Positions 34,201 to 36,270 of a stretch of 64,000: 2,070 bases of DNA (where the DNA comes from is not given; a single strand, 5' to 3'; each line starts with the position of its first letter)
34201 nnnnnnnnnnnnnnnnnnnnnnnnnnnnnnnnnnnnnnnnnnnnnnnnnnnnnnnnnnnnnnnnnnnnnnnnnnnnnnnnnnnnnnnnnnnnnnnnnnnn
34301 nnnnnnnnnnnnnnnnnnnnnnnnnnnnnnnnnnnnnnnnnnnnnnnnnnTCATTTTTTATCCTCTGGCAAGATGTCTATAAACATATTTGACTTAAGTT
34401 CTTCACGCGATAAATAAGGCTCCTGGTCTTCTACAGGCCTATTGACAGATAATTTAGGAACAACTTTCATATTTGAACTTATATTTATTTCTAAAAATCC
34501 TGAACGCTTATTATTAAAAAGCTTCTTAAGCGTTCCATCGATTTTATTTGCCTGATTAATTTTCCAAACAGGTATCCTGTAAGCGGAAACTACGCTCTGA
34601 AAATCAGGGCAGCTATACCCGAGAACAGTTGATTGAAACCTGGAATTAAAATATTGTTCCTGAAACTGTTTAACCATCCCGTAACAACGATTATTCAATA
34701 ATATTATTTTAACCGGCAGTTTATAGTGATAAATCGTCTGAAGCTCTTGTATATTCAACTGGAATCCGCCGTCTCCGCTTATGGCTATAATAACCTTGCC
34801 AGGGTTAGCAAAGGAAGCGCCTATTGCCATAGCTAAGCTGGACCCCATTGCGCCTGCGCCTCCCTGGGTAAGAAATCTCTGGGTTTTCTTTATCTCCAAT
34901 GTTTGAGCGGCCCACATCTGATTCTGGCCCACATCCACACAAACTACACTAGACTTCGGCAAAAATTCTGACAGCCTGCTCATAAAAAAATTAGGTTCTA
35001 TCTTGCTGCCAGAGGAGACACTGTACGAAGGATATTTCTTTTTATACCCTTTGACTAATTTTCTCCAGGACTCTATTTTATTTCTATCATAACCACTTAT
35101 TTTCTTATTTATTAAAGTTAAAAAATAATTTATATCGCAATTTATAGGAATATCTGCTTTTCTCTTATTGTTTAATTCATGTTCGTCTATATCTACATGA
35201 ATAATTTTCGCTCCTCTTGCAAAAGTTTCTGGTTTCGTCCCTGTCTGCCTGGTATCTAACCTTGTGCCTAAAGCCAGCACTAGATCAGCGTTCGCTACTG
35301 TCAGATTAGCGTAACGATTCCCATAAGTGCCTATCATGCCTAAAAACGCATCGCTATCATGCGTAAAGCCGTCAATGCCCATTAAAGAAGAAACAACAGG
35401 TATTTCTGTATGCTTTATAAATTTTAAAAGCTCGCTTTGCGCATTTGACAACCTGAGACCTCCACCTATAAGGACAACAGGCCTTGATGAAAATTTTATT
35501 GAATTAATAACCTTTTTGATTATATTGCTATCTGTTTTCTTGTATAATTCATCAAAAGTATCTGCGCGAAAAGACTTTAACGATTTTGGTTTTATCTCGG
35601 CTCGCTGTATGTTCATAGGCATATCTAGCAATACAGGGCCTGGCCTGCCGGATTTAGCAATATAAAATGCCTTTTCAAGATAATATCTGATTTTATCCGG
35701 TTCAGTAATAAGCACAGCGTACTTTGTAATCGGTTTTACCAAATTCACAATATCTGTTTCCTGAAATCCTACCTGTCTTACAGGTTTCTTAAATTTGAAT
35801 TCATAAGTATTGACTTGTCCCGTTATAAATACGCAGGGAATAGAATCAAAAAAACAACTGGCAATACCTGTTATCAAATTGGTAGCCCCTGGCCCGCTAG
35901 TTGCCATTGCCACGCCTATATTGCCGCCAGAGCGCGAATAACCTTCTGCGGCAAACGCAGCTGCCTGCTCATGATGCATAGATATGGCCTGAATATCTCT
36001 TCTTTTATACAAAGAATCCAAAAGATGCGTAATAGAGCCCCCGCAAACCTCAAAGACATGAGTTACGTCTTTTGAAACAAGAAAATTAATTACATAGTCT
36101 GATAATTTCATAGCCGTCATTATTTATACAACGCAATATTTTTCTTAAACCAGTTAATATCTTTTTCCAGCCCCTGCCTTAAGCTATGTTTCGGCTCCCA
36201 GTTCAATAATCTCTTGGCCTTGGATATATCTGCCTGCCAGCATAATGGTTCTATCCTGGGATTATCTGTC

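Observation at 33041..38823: CDP-3,6-dideoxyhexose pathway with a thiamine pyrophosphate-dependent YerE-like enzyme, pointing to a branched-chain sugar such as yersiniose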

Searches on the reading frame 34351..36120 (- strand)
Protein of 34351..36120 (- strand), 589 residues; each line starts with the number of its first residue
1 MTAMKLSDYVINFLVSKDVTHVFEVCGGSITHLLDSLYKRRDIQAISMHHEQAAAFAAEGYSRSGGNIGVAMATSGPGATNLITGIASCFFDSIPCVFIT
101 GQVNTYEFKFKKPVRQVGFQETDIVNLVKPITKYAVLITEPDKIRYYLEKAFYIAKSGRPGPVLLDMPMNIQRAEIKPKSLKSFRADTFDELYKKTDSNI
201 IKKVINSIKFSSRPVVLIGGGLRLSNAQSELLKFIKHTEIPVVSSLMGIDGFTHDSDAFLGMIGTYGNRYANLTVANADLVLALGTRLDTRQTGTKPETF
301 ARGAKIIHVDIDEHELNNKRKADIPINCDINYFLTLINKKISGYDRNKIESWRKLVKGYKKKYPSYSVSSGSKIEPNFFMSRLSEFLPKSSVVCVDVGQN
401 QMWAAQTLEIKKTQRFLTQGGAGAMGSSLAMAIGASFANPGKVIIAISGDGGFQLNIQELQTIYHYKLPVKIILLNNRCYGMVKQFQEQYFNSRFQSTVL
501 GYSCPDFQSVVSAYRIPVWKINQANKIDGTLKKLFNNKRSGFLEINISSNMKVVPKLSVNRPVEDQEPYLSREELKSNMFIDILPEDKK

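Call 4: search_protein_families(library=pfam, proteins=[window:34351-36120:-])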
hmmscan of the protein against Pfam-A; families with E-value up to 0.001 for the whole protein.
window:34351-36120:- (589 aa): 4 families
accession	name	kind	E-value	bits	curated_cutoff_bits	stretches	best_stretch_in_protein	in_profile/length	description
PF02775.26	TPP_enzyme_C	-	6.1e-42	143.4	21.9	1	396-545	1-151/151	Thiamine pyrophosphate enzyme, C-terminal TPP binding domain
PF00205.28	TPP_enzyme_M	-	2.2e-38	131.5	30.4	1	201-335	1-135/137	Thiamine pyrophosphate enzyme, central domain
PF02776.23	TPP_enzyme_N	-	1.3e-36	125.4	26.8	1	4-126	1-118/119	Thiamine pyrophosphate enzyme, N-terminal TPP binding domain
PF01855.24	POR_N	-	0.0006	20.1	27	0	30-101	22-94/231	Pyruvate flavodoxin/ferredoxin oxidoreductase, thiamine diP-bdg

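Call 5: search_protein_families(library=ncbifam, proteins=[window:34351-36120:-])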
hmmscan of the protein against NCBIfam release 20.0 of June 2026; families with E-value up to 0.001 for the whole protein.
window:34351-36120:- (589 aa): 55 families (the best 25 are shown)
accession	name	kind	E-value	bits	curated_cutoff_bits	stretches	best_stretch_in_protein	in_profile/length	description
TIGR00118.1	acolac_lg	equivalog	1.1e-154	516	538.35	1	7-557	4-544/557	biosynthetic-type acetolactate synthase large subunit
NF006524.0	PRK08978.1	equivalog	2.5e-151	504.7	738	1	7-557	4-534/548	acetolactate synthase 2 catalytic subunit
NF004710.0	PRK06048.1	equivalog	8e-145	483.4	976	1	3-559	7-549/561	acetolactate synthase large subunit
NF004919.0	PRK06276.1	equivalog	1.8e-138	462.5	866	1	4-550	1-541/582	acetolactate synthase large subunit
NF006319.0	PRK08527.1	equivalog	3.3e-136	455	905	1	2-559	2-550/565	acetolactate synthase large subunit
NF005651.0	PRK07418.1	subfamily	2.6e-132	442.1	942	1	9-556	24-568/617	acetolactate synthase large subunit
NF005860.0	PRK07789.1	equivalog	3.5e-132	441.8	881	1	6-556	36-587/615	acetolactate synthase large subunit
NF005824.0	PRK07710.1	equivalog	2.3e-130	435.6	976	1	7-560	20-561/573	acetolactate synthase large subunit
NF005058.0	PRK06466.1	equivalog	1.1e-128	430.3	951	1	5-562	5-562/574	acetolactate synthase 3 large subunit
NF005228.0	PRK06725.1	equivalog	8e-128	427.1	991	1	6-560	18-558/571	acetolactate synthase large subunit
NF005584.0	PRK07282.1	equivalog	1.4e-127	426.6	970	1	7-558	13-551/566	acetolactate synthase large subunit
NF005409.0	PRK06965.1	equivalog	1.2e-122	410.4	1035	1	7-559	24-573/587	acetolactate synthase 3 catalytic subunit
NF006581.0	PRK09107.1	equivalog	8.1e-122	407.5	974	1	4-557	11-563/595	acetolactate synthase 3 large subunit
NF006016.1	PRK08155.1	equivalog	9.3e-122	407.2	870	1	7-556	6-541/554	acetolactate synthase large subunit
NF006525.0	PRK08979.1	equivalog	3.8e-117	392.1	1084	1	7-557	7-555/572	acetolactate synthase 3 large subunit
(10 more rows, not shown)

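Call 6: search_solved_structures(query=window:34351-36120:-, max_evalue=1e-30)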
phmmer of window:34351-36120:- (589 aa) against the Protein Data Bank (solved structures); distinct sequences matched with E-value up to 1e-30: 67 (the best 60 are shown).
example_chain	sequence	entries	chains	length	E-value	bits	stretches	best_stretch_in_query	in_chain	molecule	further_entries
5ahk_A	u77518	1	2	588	7.4e-126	424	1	3-568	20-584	ACETOLACTATE SYNTHASE II, LARGE SUBUNIT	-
7tzz_A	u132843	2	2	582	1.1e-105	357.4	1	6-504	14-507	Acetolactate synthase, chloroplastic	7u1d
7u25_A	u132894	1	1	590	1.1e-105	357.3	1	6-504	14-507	Acetolactate synthase, chloroplastic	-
6u9h_A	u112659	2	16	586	2.1e-105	356.5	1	6-504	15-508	Acetolactate synthase, chloroplastic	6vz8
8et5_A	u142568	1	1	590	2.1e-105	356.5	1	6-504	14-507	Acetolactate synthase, chloroplastic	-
1ybh_A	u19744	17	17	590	2.2e-105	356.4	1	6-504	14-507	Acetolactate synthase, chloroplast | Acetolactate synthase | Acetolactate synthase, chloroplastic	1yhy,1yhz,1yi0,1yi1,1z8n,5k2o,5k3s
7stq_A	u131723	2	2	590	3e-105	356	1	6-504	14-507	Acetolactate synthase, chloroplastic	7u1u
3e9y_A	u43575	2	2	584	5.4e-105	355.1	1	6-504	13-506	Acetolactate synthase, chloroplastic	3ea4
8rph_A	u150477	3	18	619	1.7e-96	327.1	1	4-577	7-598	Thiamine pyrophosphate-binding protein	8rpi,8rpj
6lpi_A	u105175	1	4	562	2.5e-87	296.8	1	7-557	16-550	Acetolactate synthase isozyme 1 large subunit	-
1jsc_A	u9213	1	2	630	3e-86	293.2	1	11-559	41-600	ACETOHYDROXY-ACID SYNTHASE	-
6u9d_A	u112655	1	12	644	3.3e-86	293.1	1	11-559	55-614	Acetolactate synthase catalytic subunit, mitochondrial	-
1n0h_A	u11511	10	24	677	3.9e-86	292.9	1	11-559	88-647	Acetolactate synthase | Acetolactate synthase, mitochondrial | Acetolactate synthase catalytic subunit, mitochondrial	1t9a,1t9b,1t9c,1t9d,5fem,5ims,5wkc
7egv_A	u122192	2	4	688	4.9e-82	279.3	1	14-559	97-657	Acetolactate synthase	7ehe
6dek_A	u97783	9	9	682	3.3e-81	276.6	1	16-565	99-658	Acetolactate synthase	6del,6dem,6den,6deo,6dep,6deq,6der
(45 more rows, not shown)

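Call 17: find_encoding_contigs(protein=window:34351-36120:-, flank=10000, max_places=6)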
Protein window:34351-36120:- (589 aa): 1 contig read that carries it; 1 place shown.
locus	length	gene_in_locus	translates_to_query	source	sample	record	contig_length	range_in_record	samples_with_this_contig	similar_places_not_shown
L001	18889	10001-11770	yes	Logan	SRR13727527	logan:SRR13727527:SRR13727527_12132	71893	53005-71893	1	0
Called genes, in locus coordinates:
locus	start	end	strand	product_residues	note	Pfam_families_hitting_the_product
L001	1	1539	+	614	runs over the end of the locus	PF00534:Glycos_transf_1, PF13692:Glyco_trans_1_4, PF02698:DUF218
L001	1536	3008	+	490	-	PF02310:B12-binding, PF04055:Radical_SAM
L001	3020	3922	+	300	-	PF13489:Methyltransf_23, PF01209:Ubie_methyltran, PF03141:Methyltransf_29 (weak), PF08003:Methyltransf_9, PF13649:Methyltransf_25, PF13847:Methyltransf_31, PF08241:Methyltransf_11, PF08242:Methyltransf_12, +1 more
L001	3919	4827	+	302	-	-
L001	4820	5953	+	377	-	PF13439:Glyco_transf_4, PF13579:Glyco_trans_4_4 (weak), PF20706:GT4-conflict (weak), PF00534:Glycos_transf_1, PF13692:Glyco_trans_1_4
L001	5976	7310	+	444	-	PF13231:PMT_2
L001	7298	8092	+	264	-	PF00483:NTP_transferase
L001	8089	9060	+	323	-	PF01370:Epimerase, PF02719:Polysacc_synt_2, PF04321:RmlD_sub_bind, PF01073:3Beta_HSD, PF16363:GDP_Man_Dehyd, PF07993:NAD_binding_4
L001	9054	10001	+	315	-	PF01073:3Beta_HSD, PF01370:Epimerase, PF02719:Polysacc_synt_2, PF04321:RmlD_sub_bind, PF05368:NmrA (weak), PF07993:NAD_binding_4 (faint), PF16363:GDP_Man_Dehyd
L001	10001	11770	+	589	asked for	PF02776:TPP_enzyme_N, PF00205:TPP_enzyme_M, PF02775:TPP_enzyme_C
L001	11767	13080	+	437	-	PF00266:Aminotran_5 (faint), PF01041:DegT_DnrJ_EryC1, PF01053:Cys_Met_Meta_PP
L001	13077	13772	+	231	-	PF00535:Glycos_transf_2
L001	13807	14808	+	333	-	PF01522:Polysacc_deac_1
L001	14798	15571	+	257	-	PF00551:Formyl_trans_N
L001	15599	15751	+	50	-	-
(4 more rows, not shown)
